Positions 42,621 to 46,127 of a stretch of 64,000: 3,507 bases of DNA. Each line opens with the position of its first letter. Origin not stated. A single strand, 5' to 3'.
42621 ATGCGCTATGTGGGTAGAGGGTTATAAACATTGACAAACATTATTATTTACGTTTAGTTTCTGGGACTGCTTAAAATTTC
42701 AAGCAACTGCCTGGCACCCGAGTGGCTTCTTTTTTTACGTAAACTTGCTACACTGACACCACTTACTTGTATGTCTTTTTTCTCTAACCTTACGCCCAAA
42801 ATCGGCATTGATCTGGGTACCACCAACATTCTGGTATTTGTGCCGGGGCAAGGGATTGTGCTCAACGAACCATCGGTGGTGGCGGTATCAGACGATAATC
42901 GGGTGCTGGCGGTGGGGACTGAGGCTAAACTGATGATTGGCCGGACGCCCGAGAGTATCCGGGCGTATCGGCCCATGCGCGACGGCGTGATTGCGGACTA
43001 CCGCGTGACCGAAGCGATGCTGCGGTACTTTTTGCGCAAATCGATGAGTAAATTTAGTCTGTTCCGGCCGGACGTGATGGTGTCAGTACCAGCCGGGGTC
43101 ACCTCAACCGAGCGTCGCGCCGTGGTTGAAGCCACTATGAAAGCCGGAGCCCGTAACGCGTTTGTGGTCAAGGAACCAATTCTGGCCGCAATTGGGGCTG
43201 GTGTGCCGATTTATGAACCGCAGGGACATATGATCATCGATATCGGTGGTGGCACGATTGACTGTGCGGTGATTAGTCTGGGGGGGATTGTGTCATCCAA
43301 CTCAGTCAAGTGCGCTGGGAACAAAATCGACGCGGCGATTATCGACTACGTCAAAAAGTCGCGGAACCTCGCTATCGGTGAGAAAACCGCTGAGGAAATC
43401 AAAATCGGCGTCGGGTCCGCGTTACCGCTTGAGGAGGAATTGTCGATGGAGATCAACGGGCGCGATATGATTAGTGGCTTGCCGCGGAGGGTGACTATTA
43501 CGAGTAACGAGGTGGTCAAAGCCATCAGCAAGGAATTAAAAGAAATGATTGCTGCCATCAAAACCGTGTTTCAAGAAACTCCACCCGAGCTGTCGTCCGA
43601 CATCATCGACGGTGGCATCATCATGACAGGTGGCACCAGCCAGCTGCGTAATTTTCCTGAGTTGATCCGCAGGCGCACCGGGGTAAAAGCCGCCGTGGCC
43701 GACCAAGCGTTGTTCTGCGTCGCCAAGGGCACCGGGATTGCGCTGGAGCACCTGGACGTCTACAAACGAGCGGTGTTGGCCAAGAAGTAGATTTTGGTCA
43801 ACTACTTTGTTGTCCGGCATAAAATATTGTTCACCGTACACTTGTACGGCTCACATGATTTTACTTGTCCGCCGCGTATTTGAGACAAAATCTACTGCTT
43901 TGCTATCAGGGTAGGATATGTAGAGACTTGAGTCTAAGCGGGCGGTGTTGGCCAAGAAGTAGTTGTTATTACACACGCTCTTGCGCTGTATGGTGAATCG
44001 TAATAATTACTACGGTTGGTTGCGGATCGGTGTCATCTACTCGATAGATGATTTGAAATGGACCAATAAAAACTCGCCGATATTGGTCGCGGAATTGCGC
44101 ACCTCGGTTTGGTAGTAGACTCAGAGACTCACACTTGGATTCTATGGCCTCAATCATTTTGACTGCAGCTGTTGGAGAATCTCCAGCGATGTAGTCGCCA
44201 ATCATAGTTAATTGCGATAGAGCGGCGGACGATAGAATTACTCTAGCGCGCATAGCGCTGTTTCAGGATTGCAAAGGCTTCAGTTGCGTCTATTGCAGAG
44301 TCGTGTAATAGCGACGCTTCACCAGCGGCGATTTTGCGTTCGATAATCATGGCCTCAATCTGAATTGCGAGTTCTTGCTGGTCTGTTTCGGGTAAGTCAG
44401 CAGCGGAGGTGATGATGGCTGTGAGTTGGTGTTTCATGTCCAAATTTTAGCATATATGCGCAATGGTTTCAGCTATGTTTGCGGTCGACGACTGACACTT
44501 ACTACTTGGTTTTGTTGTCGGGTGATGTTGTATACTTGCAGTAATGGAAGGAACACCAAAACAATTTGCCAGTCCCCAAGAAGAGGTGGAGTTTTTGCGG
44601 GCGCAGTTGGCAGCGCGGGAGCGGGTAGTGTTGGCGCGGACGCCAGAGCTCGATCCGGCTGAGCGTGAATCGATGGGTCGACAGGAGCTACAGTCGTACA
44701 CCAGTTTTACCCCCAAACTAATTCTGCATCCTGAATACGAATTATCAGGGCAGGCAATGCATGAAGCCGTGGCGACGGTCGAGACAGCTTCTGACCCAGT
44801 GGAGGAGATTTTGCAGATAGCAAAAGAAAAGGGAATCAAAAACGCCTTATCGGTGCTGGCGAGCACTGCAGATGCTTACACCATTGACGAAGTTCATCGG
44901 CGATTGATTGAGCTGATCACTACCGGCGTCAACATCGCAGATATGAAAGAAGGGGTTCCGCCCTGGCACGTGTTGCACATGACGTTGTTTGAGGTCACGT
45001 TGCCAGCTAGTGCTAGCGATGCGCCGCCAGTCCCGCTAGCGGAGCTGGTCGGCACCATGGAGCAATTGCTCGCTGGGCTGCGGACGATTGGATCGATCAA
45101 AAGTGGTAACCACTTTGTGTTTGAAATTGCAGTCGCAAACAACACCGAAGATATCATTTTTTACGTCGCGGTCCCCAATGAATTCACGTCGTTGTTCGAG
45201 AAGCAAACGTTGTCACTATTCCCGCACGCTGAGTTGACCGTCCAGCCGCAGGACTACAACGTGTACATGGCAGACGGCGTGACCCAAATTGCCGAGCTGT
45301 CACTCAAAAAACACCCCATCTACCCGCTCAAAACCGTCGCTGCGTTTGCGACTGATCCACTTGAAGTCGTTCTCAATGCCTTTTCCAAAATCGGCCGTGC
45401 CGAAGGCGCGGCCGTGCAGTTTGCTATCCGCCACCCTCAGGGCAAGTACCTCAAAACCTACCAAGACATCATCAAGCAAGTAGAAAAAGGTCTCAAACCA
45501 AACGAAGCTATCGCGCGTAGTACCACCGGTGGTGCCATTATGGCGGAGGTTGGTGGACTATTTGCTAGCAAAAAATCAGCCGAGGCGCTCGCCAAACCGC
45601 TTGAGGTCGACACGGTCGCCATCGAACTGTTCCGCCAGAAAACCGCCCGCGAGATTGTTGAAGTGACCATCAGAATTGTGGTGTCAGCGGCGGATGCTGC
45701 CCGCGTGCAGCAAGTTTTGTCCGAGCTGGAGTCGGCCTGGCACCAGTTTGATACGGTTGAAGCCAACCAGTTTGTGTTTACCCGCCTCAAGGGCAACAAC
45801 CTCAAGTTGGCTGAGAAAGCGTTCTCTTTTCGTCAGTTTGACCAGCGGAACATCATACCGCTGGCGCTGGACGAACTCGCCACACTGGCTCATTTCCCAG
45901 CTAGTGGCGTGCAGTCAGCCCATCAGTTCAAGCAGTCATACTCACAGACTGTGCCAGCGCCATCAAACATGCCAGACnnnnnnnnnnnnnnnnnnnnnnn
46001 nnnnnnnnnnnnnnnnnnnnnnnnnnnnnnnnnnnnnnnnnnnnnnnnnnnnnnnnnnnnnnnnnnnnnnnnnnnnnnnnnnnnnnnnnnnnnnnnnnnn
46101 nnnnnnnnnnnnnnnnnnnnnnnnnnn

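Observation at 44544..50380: Anchorless VirD4/TraD-like coupling ATPase with a novel 430-aa N-domain, co-transcribed with an acidic protein and a (PT)n-linker protein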

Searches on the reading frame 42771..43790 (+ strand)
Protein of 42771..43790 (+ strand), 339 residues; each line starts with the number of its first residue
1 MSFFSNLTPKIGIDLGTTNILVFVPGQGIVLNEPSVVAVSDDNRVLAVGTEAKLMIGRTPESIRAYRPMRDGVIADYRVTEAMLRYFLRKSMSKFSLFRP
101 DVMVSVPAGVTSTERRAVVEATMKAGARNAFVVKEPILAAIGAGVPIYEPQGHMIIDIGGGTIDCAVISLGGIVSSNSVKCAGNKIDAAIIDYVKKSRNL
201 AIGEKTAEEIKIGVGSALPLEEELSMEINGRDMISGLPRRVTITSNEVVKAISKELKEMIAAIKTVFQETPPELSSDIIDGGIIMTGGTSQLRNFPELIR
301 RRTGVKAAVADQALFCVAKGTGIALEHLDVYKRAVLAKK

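Call 82: search_solved_structures(query=window:42771-43790:+, max_evalue=1e-20)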
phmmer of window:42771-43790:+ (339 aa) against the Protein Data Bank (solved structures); distinct sequences matched with E-value up to 1e-20: 8.
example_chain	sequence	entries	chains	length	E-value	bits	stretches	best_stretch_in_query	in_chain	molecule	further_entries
8azg_M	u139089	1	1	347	5.2e-107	361.1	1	7-333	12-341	Cell shape-determining protein MreB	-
7zpt_M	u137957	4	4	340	8.4e-107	360.4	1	8-333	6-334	Cell shape-determining protein MreB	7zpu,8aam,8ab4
1jce_A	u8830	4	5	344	1.6e-96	326.6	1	9-333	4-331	ROD SHAPE-DETERMINING PROTEIN MREB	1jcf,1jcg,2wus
4cze_A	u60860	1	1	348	4e-95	322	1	10-329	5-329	ROD SHAPE-DETERMINING PROTEIN MREB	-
4czf_A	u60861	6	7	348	1.7e-94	319.9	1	10-329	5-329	ROD SHAPE-DETERMINING PROTEIN MREB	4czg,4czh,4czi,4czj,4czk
4czl_A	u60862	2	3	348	5.7e-94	318.2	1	10-329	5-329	ROD SHAPE-DETERMINING PROTEIN MREB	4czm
7bvy_A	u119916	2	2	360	3.5e-70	240.1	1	8-323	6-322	Cell shape determining protein MreB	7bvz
7e1c_A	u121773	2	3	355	1.8e-59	204.9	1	11-312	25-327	Cell shape-determining protein MreB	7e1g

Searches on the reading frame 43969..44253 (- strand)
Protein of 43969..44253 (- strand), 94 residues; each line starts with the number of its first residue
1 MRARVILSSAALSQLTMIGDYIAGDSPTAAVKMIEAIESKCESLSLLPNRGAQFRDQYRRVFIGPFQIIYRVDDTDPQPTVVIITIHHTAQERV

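Call 3: search_protein_families(library=pfam, proteins=[window:43969-44253:-], max_evalue=0.1)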
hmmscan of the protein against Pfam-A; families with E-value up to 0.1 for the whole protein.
window:43969-44253:- (94 aa): 1 family
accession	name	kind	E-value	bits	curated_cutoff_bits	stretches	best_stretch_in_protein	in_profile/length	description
PF05016.21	ParE_toxin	-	5.4e-15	56.2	23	1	5-91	1-87/89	ParE toxin of type II toxin-antitoxin system, parDE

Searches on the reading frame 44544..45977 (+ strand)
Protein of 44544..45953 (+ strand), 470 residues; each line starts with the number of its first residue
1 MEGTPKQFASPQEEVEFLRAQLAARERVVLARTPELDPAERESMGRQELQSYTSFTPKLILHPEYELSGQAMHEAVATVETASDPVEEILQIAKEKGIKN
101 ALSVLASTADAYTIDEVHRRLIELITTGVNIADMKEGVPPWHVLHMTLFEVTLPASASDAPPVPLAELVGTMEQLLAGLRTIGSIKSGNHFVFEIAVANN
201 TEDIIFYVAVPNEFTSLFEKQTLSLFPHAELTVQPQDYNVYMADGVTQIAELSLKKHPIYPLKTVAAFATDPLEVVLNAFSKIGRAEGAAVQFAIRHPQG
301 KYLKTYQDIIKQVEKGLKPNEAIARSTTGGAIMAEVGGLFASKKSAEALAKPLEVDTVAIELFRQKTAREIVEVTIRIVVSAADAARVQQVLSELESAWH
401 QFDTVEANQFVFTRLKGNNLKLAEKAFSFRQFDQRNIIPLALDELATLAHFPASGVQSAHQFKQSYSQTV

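Call 26: search_protein_representatives(protein=window:44544-45953:+)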
Query: 470 residues. Proteins with E-value up to 0.001 (for the whole library): 799; up to 1e-10: 401; up to 1e-30: 90. The best 150 are listed.
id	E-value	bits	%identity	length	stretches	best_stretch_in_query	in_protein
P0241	9.1e-152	522.2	57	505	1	19-469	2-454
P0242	5.5e-122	424.1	45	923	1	2-469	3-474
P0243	4.7e-100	351.9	40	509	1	6-468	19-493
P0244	3.5e-99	349.0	48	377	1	5-345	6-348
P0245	3.7e-95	335.8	74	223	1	192-409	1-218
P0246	1.6e-88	313.9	49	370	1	123-452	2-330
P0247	1.9e-85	303.8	38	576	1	5-464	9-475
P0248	1.3e-83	297.7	59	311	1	1-222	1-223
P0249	2.1e-82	293.8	37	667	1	6-464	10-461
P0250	3.5e-79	283.2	41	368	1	1-366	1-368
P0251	1.2e-77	278.1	34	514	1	6-464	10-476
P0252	2.0e-69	251.0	34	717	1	6-467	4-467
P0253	2.8e-69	250.5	37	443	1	6-419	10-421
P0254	3.1e-69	250.4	36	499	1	1-465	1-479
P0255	1.9e-68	247.7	34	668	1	2-465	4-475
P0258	9.8e-68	245.4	33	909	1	2-469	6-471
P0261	3.5e-63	230.4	31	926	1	6-465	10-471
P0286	8.5e-46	173.2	29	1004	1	9-457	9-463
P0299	1.7e-40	155.7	27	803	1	61-459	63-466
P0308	1.1e-37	146.4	30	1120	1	4-454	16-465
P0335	6.5e-29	117.5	25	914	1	77-454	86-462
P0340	4.4e-28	114.8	27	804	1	144-457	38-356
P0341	5.4e-28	114.5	25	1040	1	83-451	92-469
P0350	9.6e-27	110.4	28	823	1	89-455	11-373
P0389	5.9e-22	94.6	27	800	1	182-454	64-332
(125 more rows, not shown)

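Call 47: predict_structure(alignment_id=A3)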
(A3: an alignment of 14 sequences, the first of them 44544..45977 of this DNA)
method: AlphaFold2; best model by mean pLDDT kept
length: 478 residues; sequences in the alignment: 14
mean_pLDDT: 75.2   pTM: 0.72
mean pLDDT of the five models: 75.2, 69.6, 68.4, 67.9, 66.8
residues with pLDDT >= 90: 124; 70-90: 205; 50-70: 67; < 50: 82
segments of 3 or more residues with pLDDT < 50: 1-4, 29-38, 40-42, 44-61, 129-138, 340-351, 457-478
pLDDT, mean of each block of 10 residues (from residue 1): 49 61 56 46 44 34 65 83 85 77 82 83 62 47 74 63 83 91 80 89 87 84 85 82 90 94 87 88 85 90 91 90 76 53 41 75 91 95 93 93 87 93 88 89 93 57 34 39
secondary structure, 60 per line:
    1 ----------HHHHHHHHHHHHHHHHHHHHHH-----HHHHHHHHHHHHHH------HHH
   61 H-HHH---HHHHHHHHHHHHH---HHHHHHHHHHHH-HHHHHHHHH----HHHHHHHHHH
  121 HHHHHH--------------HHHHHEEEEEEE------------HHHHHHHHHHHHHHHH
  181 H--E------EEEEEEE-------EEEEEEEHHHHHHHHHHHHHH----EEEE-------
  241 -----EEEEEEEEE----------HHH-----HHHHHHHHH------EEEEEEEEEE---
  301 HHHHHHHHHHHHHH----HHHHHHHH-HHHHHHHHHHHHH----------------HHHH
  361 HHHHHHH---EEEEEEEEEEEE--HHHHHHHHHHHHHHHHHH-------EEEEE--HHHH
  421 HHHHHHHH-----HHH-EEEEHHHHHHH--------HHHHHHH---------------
elements in order: H11-32 H38-51 H58-61 H69-81 H85-96 H98-106 H111-126 H141-145 E146-152 H165-181 E191-197 E205-211 H212-225 E230-233 E246-254 H273-281 E288-297 H301-314 H319-326 H328-340 H357-367 E371-382 H385-402 E410-414 H417-428 E438-441 H442-448 H457-463

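Call 57: list_cluster_members(proteins=[P0258, P0261, P0286, P0299, P0308, P0335, P0341, P0340, P0350, P0389])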
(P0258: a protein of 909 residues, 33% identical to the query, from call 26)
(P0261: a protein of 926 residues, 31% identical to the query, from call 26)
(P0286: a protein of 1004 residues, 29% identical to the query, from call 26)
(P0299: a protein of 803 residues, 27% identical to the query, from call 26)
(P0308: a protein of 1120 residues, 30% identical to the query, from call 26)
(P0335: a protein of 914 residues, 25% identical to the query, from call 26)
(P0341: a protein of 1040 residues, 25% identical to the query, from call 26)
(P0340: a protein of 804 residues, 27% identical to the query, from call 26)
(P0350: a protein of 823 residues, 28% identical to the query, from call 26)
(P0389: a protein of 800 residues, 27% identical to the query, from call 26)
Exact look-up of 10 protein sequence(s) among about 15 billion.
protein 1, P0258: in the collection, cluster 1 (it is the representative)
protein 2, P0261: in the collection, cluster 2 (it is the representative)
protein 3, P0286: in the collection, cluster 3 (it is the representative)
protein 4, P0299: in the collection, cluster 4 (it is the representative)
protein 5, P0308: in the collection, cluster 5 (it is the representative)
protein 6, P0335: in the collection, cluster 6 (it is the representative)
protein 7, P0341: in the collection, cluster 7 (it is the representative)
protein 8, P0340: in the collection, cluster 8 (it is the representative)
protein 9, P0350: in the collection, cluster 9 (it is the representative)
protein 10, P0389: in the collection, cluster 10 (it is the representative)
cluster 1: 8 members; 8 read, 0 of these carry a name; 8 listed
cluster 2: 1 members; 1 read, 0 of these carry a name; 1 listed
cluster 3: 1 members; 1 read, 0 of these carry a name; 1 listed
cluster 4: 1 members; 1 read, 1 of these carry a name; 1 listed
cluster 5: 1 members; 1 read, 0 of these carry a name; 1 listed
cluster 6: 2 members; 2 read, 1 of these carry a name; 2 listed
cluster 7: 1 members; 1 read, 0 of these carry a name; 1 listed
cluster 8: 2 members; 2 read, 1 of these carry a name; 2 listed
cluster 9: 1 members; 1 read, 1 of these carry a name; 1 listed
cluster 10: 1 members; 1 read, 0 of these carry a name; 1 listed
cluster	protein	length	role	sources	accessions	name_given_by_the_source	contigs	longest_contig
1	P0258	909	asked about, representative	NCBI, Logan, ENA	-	-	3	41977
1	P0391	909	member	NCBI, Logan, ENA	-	-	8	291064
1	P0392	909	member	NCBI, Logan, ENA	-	-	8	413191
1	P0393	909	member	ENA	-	-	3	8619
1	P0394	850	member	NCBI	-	-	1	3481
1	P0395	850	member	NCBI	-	-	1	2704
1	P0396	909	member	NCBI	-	-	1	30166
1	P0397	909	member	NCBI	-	-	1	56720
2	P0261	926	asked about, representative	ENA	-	-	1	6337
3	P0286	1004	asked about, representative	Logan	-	-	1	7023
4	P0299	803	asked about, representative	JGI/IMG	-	hypothetical protein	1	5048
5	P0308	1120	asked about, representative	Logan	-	-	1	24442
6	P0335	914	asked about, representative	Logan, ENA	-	-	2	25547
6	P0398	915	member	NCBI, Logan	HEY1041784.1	MAG TPA: TraM recognition domain-containing protein [Candidatus Paceibacterota bacterium]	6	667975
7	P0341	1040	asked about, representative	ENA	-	-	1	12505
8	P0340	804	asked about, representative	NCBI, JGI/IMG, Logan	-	type IV secretory pathway TraG/TraD family ATPase VirD4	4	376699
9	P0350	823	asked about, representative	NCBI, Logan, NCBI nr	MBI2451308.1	MAG: type IV secretion system DNA-binding domain-containing protein [Parcubacteria group ... | type IV secretion system DNA-binding domain-containing protein [Parcubacteria group ...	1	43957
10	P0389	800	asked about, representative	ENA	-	-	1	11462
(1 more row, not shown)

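Call 62: fold_search(model_id=the predicted structure, library=pdb)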
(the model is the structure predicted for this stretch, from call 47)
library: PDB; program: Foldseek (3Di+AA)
matches with E <= 10: 1024; with E <= 0.001: 14
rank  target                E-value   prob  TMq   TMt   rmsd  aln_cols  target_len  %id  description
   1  7o43_A                4.1e-06  1.00  0.34  0.22   8.2       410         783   10  TrwK/VirB4unbound dimer complex from R388 type IV secretion system determined by cryo-EM. (released 2022-06-22)
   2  8rtb_A                1.4e-05  1.00  0.30  0.21  10.2       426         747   11  Extended inner membrane complex (IMC) protomer structure (TrwM/VirB3-TrwK/VirB4-TrwI/VirB6-TrwG/VirB8-TrwE/VirB10) fro (released 2024-06-19)
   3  8rtd_O                1.4e-05  1.00  0.30  0.20  10.2       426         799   11  Stalk-Arches-IMC structure from the fully-assembled R388 type IV secretion system determined by cryo-EM. (released 2024-06-19)
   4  8rtd_T                1.4e-05  1.00  0.30  0.20  10.2       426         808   11  Stalk-Arches-IMC structure from the fully-assembled R388 type IV secretion system determined by cryo-EM. (released 2024-06-19)
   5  7o42_E                2.1e-05  1.00  0.34  0.19   8.1       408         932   10  TrwK/VirB4unbound trimer of dimers complex (with Hcp1) from the R388 type IV secretion system determined by cryo-EM. (released 2022-06-22)
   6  7o42_A                2.3e-05  1.00  0.34  0.19   8.2       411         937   11  TrwK/VirB4unbound trimer of dimers complex (with Hcp1) from the R388 type IV secretion system determined by cryo-EM. (released 2022-06-22)
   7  8rtb_B                2.3e-05  1.00  0.34  0.26   8.1       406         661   10  Extended inner membrane complex (IMC) protomer structure (TrwM/VirB3-TrwK/VirB4-TrwI/VirB6-TrwG/VirB8-TrwE/VirB10) fro (released 2024-06-19)
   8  8rtd_g                2.3e-05  1.00  0.28  0.20   9.6       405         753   10  Stalk-Arches-IMC structure from the fully-assembled R388 type IV secretion system determined by cryo-EM. (released 2024-06-19)
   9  8rtd_V                2.8e-05  1.00  0.34  0.25   7.8       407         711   11  Stalk-Arches-IMC structure from the fully-assembled R388 type IV secretion system determined by cryo-EM. (released 2024-06-19)
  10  8rtd_P                3.7e-05  1.00  0.34  0.23   8.1       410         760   11  Stalk-Arches-IMC structure from the fully-assembled R388 type IV secretion system determined by cryo-EM. (released 2024-06-19)
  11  8rtd_h                4.0e-05  1.00  0.33  0.35   8.1       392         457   10  Stalk-Arches-IMC structure from the fully-assembled R388 type IV secretion system determined by cryo-EM. (released 2024-06-19)
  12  7o41_B                4.5e-05  1.00  0.35  0.26   7.4       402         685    9  Hexameric composite model of the Inner Membrane Complex (IMC) with the Arches from the fully-assembled R388 type IV se (released 2022-06-22)
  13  7o43_B                1.2e-04  1.00  0.34  0.23   7.8       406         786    9  TrwK/VirB4unbound dimer complex from R388 type IV secretion system determined by cryo-EM. (released 2022-06-22)
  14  7o41_A                3.3e-04  1.00  0.31  0.21  11.8       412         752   10  Hexameric composite model of the Inner Membrane Complex (IMC) with the Arches from the fully-assembled R388 type IV se (released 2022-06-22)
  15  2vxh_C                2.3e-03  0.82  0.15  0.27  20.6       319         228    8  The crystal structure of chlorite dismutase: a detox enzyme producing molecular oxygen (released 2009-03-03)
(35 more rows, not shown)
